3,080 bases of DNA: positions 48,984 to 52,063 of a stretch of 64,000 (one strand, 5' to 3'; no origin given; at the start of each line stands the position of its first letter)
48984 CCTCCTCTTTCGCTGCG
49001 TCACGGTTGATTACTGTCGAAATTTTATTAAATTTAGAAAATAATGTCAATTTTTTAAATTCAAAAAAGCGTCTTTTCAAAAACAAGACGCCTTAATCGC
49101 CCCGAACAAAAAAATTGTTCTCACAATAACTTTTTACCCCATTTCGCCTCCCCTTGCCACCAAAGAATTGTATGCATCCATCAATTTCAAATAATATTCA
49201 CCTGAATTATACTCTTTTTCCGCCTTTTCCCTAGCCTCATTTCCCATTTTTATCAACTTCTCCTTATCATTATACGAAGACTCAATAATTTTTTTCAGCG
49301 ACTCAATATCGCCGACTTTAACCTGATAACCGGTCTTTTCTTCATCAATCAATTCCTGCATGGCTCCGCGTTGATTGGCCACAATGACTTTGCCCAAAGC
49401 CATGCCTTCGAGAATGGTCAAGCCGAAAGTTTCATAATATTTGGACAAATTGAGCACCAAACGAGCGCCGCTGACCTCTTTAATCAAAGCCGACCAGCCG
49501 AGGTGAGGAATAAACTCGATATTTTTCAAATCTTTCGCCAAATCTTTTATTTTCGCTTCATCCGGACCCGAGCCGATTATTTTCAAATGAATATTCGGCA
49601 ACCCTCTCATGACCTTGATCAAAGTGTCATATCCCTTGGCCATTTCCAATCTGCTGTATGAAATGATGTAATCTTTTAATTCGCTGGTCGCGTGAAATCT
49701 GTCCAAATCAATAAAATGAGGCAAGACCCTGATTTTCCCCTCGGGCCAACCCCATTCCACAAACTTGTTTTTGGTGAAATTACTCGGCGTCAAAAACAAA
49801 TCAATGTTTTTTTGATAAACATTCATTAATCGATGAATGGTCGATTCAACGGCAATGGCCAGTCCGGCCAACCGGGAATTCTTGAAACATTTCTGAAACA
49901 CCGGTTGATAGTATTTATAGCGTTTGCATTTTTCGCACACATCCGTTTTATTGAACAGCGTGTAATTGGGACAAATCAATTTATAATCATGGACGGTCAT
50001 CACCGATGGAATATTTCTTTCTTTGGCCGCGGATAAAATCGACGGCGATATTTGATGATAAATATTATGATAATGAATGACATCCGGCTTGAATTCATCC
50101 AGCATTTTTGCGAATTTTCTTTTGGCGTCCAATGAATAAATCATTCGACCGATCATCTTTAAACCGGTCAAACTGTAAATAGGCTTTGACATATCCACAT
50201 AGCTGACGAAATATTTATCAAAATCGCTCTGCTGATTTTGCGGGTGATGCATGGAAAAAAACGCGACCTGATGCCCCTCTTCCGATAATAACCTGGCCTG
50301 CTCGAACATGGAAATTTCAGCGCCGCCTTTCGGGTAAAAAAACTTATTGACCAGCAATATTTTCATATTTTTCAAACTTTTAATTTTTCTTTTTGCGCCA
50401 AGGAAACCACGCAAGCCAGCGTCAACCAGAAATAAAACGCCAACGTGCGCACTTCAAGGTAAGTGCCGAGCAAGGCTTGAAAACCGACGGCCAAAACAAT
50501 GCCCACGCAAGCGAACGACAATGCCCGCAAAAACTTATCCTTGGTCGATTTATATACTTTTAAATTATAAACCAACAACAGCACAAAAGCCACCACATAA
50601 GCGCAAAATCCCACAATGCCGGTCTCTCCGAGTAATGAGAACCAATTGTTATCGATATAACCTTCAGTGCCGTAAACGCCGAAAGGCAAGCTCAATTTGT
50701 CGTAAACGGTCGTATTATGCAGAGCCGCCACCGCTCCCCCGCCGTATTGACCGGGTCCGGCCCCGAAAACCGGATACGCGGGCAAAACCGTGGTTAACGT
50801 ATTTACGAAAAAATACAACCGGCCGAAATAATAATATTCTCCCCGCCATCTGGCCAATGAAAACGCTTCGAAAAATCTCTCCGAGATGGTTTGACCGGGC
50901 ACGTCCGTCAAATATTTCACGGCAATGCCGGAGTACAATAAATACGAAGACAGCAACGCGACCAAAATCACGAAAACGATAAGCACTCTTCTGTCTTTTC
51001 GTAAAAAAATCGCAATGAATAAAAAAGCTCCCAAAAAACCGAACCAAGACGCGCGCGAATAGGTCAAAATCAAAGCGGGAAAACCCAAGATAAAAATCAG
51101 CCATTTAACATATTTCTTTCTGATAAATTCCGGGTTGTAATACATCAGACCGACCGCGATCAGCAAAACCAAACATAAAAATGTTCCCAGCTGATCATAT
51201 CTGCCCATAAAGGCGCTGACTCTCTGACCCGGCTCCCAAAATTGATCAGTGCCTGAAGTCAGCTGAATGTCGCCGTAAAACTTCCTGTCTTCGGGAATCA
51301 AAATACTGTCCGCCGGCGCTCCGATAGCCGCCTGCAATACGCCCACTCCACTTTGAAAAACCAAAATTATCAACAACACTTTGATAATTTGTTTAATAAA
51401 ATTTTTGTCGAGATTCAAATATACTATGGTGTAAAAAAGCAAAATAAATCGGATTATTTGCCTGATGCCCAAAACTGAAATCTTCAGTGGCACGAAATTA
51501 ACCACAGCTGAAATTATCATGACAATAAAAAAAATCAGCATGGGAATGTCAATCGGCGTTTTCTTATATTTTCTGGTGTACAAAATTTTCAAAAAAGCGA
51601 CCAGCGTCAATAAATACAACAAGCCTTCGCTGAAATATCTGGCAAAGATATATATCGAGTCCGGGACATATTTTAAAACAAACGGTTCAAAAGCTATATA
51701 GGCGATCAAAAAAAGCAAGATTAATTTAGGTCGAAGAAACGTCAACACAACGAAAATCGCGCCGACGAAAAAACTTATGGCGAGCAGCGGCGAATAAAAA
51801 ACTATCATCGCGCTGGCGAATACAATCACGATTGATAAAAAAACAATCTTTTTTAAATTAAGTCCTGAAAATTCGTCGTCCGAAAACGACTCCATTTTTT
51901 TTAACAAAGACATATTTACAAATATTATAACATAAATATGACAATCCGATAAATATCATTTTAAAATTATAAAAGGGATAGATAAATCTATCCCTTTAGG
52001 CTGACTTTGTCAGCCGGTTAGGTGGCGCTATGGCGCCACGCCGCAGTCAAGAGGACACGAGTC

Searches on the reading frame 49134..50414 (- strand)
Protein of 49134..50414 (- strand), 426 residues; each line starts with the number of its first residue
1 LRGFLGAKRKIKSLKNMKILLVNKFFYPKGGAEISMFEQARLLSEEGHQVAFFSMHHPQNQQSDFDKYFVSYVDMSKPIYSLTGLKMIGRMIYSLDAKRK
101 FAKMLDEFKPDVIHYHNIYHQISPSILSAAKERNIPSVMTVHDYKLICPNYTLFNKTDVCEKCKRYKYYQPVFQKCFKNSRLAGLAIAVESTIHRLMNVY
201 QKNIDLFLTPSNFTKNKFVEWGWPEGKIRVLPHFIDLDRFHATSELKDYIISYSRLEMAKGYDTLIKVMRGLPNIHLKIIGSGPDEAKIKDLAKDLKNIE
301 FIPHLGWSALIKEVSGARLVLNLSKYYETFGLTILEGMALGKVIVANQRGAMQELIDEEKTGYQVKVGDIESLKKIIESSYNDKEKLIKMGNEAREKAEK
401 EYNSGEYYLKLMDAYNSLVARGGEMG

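Call 84: search_protein_families(library=pfam, proteins=[window:49134-50414:-], max_evalue=0.01)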
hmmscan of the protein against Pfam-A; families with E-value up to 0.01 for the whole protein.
window:49134-50414:- (426 aa): 8 families
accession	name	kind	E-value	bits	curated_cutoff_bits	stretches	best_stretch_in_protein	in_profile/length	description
PF00534.26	Glycos_transf_1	-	2.4e-29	102.5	26.4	1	242-396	10-171/172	Glycosyl transferases group 1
PF13439.12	Glyco_transf_4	-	4.4e-21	76.1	28.5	1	30-239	2-170/170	Glycosyltransferase Family 4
PF13692.12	Glyco_trans_1_4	-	8.8e-19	68.6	27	1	249-382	3-141/142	Glycosyl transferases group 1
PF13579.12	Glyco_trans_4_4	-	5.4e-12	46.8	29.7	1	30-232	1-156/158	Glycosyl transferase 4-like domain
PF13524.12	Glyco_trans_1_2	-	2.8e-08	34.2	25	1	265-404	5-135/144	Glycosyl transferase-like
PF13477.12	Glyco_trans_4_2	-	1e-05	26.2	23.4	1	32-142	9-107/139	Glycosyl transferase 4-like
PF06925.17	MGDG_synth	-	0.00011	22.8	25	1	57-152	34-134/169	Monogalactosyldiacylglycerol (MGDG) synthase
PF08323.17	Glyco_transf_5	-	0.0014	18.8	22.7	1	55-185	71-207/239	Starch synthase catalytic domain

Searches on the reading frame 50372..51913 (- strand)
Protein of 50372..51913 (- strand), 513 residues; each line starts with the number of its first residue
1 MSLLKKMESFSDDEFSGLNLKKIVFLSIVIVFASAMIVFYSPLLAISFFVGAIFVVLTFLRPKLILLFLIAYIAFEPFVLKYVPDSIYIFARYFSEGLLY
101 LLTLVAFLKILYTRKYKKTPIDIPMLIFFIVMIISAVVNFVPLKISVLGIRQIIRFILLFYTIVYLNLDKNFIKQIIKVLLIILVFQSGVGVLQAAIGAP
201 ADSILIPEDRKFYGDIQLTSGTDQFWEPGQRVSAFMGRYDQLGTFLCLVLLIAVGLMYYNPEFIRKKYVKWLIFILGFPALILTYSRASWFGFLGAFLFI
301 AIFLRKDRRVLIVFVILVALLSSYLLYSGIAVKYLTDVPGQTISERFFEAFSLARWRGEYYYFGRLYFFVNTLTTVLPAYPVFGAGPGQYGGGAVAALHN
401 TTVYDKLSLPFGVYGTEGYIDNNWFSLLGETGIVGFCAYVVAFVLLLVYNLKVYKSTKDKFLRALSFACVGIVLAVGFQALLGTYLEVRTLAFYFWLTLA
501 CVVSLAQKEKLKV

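Call 84: search_protein_families(library=pfam, proteins=[window:50372-51913:-], max_evalue=0.01)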
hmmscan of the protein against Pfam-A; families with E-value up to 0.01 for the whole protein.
window:50372-51913:- (513 aa): 1 family
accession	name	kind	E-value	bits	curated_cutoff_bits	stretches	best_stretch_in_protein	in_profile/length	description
PF04932.20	Wzy_C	-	8.2e-12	45.6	31.7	1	273-439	2-148/149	O-Antigen ligase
